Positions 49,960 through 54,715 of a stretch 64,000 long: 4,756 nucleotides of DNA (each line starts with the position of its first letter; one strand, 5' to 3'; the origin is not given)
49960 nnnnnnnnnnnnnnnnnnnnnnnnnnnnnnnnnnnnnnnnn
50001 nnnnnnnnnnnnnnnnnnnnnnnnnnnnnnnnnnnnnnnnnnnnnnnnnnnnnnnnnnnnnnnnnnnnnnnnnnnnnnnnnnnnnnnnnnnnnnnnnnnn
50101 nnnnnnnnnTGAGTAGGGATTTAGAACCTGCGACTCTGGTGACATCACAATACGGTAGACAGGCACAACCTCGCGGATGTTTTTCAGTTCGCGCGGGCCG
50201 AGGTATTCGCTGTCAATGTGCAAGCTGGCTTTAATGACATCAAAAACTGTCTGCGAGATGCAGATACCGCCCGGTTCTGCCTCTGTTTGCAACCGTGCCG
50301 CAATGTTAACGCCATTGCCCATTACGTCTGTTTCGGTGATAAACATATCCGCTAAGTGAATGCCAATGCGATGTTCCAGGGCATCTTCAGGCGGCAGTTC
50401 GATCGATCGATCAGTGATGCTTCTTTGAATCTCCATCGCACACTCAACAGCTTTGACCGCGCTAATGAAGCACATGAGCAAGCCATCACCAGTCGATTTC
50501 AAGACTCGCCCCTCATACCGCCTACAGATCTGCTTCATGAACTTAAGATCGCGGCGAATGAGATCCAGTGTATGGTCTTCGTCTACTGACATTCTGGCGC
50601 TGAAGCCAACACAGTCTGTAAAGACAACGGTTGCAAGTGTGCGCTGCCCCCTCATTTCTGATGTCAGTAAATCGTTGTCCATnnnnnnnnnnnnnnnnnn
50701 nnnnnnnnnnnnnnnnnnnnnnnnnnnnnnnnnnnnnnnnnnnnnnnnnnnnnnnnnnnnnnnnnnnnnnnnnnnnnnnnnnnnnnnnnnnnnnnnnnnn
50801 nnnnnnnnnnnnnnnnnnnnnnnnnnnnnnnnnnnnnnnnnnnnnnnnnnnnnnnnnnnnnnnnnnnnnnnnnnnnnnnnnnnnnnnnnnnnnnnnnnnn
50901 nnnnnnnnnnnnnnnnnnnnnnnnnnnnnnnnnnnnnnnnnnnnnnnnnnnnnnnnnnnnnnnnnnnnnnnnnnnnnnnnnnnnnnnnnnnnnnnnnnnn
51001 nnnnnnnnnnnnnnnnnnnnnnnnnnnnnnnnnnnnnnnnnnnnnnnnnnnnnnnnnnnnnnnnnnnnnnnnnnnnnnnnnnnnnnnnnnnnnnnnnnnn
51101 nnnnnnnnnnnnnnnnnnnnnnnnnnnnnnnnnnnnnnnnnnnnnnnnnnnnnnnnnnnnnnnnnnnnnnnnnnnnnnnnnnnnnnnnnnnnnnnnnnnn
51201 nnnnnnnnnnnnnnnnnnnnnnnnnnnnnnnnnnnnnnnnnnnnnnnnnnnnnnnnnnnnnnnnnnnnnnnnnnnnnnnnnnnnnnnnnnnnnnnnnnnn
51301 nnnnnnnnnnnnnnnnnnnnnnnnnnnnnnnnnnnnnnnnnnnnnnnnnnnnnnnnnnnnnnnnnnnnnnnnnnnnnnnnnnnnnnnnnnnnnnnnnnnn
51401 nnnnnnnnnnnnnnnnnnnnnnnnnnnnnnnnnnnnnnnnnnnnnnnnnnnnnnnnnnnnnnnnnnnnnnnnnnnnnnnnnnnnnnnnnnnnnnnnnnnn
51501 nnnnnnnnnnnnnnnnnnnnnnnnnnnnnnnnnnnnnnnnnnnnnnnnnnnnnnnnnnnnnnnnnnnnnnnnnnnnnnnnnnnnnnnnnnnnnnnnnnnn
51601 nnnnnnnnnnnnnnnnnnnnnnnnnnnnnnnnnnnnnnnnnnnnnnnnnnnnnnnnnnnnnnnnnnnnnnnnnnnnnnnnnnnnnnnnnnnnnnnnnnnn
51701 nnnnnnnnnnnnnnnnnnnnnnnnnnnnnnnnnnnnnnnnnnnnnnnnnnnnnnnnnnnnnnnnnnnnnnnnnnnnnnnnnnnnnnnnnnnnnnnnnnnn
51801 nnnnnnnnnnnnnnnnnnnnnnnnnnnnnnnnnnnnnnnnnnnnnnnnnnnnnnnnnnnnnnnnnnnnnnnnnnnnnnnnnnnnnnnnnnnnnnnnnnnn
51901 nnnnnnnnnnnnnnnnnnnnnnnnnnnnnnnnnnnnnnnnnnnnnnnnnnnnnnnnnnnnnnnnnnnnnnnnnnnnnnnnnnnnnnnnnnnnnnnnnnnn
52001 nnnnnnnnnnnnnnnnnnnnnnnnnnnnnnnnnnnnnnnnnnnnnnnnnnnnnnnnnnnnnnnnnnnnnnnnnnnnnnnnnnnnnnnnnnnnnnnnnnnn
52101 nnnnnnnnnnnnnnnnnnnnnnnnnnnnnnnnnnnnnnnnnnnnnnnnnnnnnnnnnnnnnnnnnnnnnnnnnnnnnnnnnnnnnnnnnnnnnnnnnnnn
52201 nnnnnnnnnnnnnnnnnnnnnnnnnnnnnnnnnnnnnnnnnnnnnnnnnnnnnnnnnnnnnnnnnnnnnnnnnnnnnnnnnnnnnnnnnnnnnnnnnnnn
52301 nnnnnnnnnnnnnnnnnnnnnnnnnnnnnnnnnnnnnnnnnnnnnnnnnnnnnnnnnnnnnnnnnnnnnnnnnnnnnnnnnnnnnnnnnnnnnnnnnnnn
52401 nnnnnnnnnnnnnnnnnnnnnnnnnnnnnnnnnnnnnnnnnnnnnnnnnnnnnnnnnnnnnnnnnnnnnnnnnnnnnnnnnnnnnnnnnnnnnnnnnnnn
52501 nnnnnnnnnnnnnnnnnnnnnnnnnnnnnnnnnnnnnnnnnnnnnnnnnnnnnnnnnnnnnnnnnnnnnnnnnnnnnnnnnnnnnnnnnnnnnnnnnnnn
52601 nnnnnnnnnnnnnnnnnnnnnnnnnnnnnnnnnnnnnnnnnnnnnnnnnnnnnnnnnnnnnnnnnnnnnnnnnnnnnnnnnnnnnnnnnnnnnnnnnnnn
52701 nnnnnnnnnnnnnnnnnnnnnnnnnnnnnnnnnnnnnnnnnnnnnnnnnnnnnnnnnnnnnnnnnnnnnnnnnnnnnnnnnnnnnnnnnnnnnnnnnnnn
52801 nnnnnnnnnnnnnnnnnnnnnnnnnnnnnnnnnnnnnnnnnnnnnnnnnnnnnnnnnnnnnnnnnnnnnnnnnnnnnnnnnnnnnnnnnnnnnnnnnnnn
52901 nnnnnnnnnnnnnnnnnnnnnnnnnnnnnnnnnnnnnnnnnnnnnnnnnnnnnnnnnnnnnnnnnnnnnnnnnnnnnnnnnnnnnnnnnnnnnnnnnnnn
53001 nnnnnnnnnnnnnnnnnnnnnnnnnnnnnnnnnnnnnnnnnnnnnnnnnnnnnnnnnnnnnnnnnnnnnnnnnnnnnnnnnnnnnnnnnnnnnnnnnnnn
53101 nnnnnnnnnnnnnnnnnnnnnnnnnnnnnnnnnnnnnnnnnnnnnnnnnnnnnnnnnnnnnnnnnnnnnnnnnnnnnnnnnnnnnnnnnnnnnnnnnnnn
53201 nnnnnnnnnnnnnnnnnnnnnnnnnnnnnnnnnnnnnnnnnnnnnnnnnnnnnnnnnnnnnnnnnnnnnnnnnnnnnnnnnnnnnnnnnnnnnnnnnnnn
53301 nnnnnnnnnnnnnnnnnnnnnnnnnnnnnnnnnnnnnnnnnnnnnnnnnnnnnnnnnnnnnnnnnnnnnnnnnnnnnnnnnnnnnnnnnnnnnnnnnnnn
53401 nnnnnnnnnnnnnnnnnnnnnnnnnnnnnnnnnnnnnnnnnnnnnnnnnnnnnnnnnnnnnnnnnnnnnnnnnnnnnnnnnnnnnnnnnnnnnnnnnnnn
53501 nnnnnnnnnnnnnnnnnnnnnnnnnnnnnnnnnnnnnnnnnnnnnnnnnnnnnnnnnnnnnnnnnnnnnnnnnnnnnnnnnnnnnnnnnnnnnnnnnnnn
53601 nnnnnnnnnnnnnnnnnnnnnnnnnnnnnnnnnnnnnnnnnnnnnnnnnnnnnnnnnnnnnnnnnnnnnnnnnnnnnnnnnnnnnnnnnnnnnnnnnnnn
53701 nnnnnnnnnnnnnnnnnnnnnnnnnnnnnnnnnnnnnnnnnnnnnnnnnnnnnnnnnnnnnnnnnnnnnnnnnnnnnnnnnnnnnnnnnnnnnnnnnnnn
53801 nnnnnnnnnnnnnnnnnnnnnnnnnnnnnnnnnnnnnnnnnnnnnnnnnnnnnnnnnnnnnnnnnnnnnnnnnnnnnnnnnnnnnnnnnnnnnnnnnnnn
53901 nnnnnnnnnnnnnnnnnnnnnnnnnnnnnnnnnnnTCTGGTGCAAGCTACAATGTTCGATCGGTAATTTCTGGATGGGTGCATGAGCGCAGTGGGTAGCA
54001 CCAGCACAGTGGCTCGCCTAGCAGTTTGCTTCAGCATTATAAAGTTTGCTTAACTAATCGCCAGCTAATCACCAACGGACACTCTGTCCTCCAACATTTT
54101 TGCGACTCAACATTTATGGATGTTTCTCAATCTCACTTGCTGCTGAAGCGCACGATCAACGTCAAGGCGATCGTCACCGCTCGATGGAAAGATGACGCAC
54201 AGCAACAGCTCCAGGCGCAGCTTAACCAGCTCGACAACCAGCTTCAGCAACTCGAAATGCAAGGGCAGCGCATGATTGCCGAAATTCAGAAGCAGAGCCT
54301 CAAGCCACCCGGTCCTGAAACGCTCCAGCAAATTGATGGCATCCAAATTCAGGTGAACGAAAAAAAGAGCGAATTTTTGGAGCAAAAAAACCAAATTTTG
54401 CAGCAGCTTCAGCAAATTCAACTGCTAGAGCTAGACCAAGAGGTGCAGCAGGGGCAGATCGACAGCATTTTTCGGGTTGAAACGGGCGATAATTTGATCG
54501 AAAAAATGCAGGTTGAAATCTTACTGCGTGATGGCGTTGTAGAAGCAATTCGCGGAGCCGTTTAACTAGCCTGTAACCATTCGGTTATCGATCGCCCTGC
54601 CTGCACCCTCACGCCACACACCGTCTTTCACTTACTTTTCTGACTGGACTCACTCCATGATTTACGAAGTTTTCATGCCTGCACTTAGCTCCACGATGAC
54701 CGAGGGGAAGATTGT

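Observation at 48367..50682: Adenylate cyclase with four tandem repeats of an uncharacterised roughly 110-aa module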

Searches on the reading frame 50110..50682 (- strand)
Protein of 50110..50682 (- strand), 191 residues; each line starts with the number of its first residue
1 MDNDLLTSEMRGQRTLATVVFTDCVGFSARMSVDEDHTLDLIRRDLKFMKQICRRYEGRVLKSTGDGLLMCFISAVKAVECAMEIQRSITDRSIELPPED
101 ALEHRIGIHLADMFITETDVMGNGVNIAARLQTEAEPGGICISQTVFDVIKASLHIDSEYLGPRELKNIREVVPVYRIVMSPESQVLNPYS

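Call 46: search_solved_structures(query=window:50110-50682:-, max_evalue=0.001, show_alignments=3)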
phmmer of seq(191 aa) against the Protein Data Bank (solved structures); distinct sequences matched with E-value up to 0.001: 12.
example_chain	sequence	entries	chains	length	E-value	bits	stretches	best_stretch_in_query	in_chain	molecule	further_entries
3mr7_A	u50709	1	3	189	9.5e-27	97.2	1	12-180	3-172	Adenylate/guanylate cyclase/hydrolase, alpha/beta fold family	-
4wp9_A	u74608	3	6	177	2.5e-16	63.2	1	18-183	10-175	Ma1120 | Cyclase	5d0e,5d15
4wp3_A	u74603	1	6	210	6.3e-16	61.9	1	19-183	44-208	Ma1120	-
4wp8_A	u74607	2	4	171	1.1e-15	61.1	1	18-156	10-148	Ma1120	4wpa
1ybt_A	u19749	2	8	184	6.5e-15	58.6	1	12-169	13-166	hydrolase, alpha/beta hydrolase fold family | lipJ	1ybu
5d0g_A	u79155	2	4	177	5.4e-14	55.6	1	18-183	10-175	Cyclase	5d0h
3r5g_A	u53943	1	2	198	3.2e-07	33.6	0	11-72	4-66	CyaB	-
1wc1_A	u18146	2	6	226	5e-07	32.9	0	6-90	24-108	ADENYLATE CYCLASE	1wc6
1wc0_A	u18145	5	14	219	7.6e-07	32.3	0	8-90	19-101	ADENYLATE CYCLASE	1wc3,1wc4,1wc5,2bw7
1fx4_A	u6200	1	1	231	1.4e-05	28.2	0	3-87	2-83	RECEPTOR-TYPE ADENYLATE CYCLASE GRESAG 4.3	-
1fx2_A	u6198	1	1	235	5.9e-05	26.2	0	17-87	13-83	RECEPTOR-TYPE ADENYLATE CYCLASE GRESAG 4.1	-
2w01_A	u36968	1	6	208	0.00024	24.2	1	9-166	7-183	ADENYLATE CYCLASE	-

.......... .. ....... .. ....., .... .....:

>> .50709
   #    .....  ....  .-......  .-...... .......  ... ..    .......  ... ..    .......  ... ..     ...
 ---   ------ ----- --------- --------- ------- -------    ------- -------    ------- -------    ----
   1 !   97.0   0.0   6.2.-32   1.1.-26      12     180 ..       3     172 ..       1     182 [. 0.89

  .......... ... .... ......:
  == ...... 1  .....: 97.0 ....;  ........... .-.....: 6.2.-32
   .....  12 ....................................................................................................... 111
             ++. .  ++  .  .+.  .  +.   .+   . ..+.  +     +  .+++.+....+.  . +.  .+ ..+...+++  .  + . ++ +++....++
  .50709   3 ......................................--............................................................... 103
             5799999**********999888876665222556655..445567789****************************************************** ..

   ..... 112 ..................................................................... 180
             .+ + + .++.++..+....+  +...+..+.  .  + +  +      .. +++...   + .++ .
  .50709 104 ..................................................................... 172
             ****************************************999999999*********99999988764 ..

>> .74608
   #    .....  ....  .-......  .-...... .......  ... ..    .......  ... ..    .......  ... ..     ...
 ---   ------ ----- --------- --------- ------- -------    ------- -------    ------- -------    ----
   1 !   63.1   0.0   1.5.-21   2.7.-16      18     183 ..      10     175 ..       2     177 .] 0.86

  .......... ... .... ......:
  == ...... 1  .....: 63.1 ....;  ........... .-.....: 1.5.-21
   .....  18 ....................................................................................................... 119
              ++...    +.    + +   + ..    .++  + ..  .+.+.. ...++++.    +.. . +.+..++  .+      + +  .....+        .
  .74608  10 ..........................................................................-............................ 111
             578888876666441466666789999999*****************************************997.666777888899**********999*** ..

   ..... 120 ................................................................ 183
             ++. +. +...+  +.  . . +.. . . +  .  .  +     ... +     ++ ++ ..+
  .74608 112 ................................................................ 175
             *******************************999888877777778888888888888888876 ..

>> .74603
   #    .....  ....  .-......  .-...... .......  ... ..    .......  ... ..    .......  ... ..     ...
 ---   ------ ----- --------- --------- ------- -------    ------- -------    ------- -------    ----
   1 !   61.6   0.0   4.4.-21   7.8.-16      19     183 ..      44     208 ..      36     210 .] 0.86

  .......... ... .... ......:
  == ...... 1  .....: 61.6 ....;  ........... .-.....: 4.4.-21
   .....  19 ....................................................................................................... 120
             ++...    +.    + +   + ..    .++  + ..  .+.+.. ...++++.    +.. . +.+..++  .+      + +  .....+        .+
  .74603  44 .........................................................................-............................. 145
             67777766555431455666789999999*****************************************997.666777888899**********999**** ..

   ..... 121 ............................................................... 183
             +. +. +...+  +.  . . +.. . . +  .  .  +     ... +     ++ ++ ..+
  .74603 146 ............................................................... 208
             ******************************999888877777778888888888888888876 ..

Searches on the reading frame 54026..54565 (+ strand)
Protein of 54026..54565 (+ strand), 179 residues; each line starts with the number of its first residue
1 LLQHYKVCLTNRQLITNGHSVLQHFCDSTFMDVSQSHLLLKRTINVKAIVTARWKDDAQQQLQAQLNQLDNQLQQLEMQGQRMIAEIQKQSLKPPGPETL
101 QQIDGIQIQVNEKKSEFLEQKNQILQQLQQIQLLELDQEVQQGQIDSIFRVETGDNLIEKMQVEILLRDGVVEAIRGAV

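Call 25: search_protein_families(library=pfam, proteins=[window:54026-54565:+], max_evalue=0.00001)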
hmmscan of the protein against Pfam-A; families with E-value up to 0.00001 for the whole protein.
window:54026-54565:+ (179 aa): 1 family
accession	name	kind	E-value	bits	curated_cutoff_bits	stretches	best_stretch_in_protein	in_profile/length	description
PF11068.13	YlqD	-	8.2e-46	156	27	1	38-176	1-131/131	YlqD protein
